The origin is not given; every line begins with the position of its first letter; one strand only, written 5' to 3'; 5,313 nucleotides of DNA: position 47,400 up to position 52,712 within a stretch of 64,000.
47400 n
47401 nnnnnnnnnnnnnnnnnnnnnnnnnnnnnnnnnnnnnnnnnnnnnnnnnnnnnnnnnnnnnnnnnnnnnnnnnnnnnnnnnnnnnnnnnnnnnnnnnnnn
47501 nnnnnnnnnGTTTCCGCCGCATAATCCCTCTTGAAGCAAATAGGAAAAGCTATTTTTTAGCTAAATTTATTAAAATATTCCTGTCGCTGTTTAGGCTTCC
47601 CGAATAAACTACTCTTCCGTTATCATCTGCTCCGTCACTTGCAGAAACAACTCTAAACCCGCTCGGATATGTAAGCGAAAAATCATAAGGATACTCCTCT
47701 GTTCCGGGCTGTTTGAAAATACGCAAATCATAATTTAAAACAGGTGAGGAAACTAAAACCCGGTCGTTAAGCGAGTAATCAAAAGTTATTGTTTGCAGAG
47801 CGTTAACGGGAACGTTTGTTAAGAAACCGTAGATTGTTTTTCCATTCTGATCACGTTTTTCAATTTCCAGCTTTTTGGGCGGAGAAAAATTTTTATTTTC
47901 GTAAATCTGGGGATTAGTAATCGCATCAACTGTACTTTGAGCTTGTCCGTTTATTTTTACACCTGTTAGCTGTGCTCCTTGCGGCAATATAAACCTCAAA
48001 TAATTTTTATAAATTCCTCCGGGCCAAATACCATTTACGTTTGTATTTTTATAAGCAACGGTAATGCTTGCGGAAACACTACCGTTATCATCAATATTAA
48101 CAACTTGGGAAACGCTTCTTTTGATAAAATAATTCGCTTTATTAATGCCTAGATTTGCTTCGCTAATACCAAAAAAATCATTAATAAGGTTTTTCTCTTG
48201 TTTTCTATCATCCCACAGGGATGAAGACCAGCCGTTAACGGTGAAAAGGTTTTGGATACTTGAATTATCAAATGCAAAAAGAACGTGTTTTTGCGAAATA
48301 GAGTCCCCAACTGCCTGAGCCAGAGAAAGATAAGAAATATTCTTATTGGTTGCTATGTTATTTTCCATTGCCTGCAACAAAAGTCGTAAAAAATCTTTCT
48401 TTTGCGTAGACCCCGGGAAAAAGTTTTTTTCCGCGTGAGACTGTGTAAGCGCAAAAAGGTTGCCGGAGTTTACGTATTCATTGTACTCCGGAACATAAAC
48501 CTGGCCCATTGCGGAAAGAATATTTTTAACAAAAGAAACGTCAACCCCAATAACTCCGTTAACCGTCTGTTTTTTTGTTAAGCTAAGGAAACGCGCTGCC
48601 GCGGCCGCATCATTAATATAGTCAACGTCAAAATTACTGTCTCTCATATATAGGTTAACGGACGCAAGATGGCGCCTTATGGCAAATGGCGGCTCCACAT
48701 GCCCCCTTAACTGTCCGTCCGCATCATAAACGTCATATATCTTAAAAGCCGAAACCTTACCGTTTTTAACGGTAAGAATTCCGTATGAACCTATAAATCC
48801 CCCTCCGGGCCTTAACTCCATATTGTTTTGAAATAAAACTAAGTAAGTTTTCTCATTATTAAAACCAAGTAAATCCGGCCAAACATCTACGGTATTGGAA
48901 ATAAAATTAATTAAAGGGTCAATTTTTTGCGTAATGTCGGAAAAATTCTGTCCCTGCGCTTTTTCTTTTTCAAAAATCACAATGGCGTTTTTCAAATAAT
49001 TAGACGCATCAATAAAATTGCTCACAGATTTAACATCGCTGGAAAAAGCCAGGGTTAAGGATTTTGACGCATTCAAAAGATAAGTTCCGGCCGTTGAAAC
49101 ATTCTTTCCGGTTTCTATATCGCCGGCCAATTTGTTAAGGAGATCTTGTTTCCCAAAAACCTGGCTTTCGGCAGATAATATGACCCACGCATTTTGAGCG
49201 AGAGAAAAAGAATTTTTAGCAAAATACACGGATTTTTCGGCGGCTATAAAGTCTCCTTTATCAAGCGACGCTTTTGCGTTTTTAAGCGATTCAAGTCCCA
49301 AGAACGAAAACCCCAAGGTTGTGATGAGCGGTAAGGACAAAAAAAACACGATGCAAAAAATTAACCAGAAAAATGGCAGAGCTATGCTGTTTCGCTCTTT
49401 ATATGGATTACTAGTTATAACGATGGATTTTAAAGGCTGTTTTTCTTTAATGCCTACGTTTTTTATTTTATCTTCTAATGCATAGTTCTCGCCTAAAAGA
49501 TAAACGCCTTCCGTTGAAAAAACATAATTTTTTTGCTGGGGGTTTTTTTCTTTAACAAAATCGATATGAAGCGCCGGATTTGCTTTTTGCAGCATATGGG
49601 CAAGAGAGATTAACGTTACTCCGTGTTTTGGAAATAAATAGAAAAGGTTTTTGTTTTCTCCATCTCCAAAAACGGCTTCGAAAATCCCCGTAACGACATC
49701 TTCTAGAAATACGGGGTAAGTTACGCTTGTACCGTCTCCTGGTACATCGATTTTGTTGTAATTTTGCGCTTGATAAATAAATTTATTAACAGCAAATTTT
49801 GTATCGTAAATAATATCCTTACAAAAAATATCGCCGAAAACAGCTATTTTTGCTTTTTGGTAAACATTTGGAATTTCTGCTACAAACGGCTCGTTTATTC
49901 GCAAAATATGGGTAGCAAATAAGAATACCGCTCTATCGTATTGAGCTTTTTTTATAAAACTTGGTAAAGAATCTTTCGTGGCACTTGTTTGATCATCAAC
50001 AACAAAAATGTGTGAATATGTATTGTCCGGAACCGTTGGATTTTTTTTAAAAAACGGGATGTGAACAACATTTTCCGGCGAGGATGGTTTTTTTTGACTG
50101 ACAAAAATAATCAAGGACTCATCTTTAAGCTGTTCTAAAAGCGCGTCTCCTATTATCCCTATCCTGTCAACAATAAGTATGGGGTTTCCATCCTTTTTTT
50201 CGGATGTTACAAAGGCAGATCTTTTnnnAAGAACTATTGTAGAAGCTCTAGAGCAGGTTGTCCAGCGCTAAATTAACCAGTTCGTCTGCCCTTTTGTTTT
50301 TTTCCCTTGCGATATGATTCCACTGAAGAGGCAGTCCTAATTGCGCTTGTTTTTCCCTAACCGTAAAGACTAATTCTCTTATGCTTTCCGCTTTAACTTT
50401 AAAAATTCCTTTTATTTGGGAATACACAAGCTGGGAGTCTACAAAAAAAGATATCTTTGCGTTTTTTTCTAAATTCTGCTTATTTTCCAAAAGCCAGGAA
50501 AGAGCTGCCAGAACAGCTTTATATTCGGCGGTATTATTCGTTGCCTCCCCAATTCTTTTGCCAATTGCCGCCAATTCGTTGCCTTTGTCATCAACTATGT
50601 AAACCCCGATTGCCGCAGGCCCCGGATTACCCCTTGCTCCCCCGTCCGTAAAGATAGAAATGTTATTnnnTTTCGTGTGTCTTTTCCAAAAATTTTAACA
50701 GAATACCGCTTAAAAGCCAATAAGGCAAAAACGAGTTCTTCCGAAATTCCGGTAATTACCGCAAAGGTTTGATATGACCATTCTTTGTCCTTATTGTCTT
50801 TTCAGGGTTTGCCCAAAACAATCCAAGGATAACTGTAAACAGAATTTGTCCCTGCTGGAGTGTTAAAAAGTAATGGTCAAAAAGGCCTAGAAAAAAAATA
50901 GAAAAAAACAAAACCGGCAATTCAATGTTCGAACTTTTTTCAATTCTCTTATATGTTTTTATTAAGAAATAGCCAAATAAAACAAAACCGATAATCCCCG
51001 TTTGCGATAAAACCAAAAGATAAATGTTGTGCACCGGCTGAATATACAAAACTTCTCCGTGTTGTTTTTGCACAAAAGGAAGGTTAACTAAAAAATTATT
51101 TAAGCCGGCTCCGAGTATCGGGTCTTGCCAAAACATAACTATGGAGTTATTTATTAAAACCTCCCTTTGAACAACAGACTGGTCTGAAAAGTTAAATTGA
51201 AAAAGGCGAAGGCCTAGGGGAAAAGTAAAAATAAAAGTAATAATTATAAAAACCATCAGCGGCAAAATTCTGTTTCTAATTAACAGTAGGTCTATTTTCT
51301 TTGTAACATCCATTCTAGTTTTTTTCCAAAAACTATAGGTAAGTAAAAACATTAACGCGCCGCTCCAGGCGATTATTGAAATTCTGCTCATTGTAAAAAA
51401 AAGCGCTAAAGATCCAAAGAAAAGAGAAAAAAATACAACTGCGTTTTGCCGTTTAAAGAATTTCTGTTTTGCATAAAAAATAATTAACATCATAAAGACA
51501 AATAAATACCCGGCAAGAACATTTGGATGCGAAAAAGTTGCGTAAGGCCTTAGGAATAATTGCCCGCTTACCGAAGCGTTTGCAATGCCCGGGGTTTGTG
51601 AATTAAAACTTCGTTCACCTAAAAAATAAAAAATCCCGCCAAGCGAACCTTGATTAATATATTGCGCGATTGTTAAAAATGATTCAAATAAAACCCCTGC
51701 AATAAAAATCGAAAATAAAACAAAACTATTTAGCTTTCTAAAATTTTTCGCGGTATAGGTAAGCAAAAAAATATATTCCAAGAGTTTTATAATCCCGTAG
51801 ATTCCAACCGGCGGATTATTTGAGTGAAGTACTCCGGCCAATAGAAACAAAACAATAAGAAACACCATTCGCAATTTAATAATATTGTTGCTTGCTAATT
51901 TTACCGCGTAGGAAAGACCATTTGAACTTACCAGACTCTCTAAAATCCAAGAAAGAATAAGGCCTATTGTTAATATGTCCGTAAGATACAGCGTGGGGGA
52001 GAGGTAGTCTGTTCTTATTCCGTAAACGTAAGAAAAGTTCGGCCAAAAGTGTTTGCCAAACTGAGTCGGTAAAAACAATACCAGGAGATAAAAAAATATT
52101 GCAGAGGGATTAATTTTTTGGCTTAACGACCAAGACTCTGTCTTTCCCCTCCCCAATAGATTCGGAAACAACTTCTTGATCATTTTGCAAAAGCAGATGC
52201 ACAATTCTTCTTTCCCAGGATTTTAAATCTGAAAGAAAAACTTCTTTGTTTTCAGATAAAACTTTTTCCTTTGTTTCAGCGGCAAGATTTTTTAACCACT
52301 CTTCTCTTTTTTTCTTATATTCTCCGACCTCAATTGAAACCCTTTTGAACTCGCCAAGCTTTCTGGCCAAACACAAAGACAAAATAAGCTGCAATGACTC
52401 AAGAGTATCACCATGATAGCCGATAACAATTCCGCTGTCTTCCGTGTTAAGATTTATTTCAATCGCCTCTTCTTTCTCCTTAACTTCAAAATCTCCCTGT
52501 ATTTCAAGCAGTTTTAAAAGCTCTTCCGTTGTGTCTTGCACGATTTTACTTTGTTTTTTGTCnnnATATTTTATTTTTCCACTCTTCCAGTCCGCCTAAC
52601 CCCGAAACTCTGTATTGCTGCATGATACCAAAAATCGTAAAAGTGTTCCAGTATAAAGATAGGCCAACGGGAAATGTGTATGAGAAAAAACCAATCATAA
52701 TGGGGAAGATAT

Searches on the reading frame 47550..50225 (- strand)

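Call 20: search_protein_families(library=pfam, proteins=[window:47550-50225:-], max_evalue=0.001)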
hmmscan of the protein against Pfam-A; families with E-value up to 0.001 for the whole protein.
window:47550-50225:- (891 aa): 1 family
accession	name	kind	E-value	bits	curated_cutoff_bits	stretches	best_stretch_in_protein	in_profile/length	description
PF13196.11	DUF4012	-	1.4e-24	87.7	28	1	457-596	2-141/144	Protein of unknown function (DUF4012)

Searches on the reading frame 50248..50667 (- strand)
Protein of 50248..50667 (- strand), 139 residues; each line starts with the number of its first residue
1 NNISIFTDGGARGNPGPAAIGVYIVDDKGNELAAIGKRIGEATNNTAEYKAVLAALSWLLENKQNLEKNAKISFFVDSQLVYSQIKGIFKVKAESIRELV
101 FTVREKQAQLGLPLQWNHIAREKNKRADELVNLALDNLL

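Call 20: search_protein_families(library=pfam, proteins=[window:50248-50667:-], max_evalue=0.001)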
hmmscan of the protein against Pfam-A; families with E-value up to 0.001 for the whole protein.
window:50248-50667:- (139 aa): 2 families
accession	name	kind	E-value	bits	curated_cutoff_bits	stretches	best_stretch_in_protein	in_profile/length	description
PF13456.12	RVT_3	-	4.9e-14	52.7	21.6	1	7-133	2-122/123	Reverse transcriptase-like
PF00075.30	RNase_H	-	5.7e-11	43.2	25.8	1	3-132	4-137/141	RNase H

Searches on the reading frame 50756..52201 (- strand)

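Call 20: search_protein_families(library=pfam, proteins=[window:50756-52201:-], max_evalue=0.001)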
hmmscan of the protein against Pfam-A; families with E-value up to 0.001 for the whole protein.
window:50756-52201:- (481 aa): 1 family
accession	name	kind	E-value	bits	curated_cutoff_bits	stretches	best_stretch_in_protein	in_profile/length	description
PF04932.20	Wzy_C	-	7.7e-16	58.7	31.7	1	259-409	2-148/149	O-Antigen ligase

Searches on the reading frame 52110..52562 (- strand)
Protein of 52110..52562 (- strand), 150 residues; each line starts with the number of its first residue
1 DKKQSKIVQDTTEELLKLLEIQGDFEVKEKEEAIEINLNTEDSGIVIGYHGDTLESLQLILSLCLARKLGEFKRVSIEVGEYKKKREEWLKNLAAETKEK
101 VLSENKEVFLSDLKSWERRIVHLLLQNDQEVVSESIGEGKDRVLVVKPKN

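Call 20: search_protein_families(library=pfam, proteins=[window:52110-52562:-], max_evalue=0.001)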
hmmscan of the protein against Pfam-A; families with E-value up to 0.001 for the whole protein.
window:52110-52562:- (150 aa): 3 families
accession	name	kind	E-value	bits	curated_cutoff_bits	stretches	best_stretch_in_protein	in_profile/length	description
PF01424.28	R3H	-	1.3e-14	54.4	26.8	1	88-148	1-60/60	R3H domain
PF13083.13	KH_KhpA-B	-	1.5e-13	50.9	32.1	1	8-77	4-71/73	KhpA/KhpB, KH domain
PF07650.23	KH_2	-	0.00046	20.4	22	1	13-62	8-55/78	KH domain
